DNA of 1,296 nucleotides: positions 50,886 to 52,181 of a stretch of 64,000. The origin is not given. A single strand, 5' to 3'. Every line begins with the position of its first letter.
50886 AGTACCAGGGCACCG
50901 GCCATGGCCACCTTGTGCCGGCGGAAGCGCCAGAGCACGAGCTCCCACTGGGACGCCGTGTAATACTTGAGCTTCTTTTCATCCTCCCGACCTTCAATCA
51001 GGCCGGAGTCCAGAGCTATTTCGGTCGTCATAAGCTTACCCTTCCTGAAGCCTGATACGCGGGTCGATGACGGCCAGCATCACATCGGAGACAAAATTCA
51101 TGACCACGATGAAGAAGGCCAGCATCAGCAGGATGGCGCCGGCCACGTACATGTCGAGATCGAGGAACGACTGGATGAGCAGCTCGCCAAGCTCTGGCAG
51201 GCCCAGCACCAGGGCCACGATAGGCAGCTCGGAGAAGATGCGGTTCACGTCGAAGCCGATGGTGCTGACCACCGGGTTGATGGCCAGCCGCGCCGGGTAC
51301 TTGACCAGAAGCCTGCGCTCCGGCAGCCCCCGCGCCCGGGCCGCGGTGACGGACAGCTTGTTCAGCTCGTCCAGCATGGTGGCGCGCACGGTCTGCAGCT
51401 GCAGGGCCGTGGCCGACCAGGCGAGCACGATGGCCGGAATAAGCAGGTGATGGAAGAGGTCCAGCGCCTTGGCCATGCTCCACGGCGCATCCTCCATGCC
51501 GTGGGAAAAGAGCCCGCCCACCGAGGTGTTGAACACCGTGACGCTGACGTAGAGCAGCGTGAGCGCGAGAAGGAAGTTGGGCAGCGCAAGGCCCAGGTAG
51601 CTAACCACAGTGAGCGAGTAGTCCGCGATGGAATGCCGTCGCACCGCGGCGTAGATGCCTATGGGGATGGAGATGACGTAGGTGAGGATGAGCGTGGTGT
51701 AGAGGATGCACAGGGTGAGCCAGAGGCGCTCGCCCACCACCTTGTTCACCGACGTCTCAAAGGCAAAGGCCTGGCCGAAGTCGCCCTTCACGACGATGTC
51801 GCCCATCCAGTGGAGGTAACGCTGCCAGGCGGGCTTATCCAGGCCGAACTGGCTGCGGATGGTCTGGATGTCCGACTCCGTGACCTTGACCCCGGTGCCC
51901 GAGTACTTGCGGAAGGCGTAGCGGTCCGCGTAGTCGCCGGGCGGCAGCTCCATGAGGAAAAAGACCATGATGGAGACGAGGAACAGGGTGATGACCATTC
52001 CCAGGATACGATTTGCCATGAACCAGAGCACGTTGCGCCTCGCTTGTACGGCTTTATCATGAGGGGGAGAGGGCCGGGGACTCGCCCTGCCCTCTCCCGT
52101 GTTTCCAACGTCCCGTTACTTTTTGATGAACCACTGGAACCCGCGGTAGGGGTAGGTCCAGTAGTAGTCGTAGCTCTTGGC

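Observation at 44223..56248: Aminoethylphosphonate catabolic locus with a PbfA-like middle gene and an Opp/Dpp-type five-gene transporter instead of PhnSTUV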

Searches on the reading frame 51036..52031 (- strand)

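Call 3: search_protein_families(library=pfam, proteins=[window:51036-52031:-])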
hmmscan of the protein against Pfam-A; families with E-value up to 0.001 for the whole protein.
window:51036-52031:- (331 aa): 2 families
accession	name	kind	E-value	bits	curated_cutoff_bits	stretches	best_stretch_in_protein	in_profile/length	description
PF00528.27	BPD_transp_1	-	9e-26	91.2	26.4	1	122-327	2-183/184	Binding-protein-dependent transport system inner membrane component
PF19300.4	BPD_transp_1_N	-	1.9e-11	44.6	23.8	1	1-87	1-91/114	Binding-prot-dependent transport system membrane comp, N-term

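Call 4: search_protein_families(library=ncbifam, proteins=[window:51036-52031:-])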
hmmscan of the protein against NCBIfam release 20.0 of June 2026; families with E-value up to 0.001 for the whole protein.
window:51036-52031:- (331 aa): 12 families
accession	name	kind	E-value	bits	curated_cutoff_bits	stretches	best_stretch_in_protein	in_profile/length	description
NF045472.1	Opp4B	equivalog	2.2e-62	211.2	450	1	1-327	1-319/319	oligopeptide ABC transporter permease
NF045470.1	Opp2B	equivalog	1.6e-59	201.6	350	1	8-327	1-300/300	nickel ABC transporter permease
NF045469.1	Opp1B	equivalog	2.4e-51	175.1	380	1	1-327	1-307/307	nickel/cobalt ABC transporter permease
TIGR02789.1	nickel_nikB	equivalog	1.3e-49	169.3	447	1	1-331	1-311/314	nickel ABC transporter permease subunit NikB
NF045471.1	Opp3B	equivalog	2.3e-46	158.6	480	1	1-331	1-307/308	oligopeptide ABC transporter permease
NF007677.0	PRK10352.1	equivalog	4.2e-44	150.9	433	1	1-330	1-310/314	nickel ABC transporter permease subunit NikB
NF011661.0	PRK15081.1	equivalog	1.6e-39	136.2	463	1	1-328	1-305/306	glutathione ABC transporter permease GsiC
NF007008.0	PRK09471.1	equivalog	8.1e-37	127.3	388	1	1-327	1-305/306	oligopeptide ABC transporter permease OppB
NF008161.0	PRK10914.1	equivalog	3.4e-34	118.5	590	1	1-328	1-337/339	dipeptide ABC transporter permease DppB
NF011712.0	PRK15133.1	subfamily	1.2e-29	103.3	445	1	54-329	85-362/364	microcin C ABC transporter permease YejB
NF011690.0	PRK15110.1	equivalog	9.7e-22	77.8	432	1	69-324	41-311/321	putrescine export ABC transporter permease SapB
NF043081.1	MMSYN1_0165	equivalog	2.5e-20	72.8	350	1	90-329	162-387/388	oligopeptide ABC transporter permease OppB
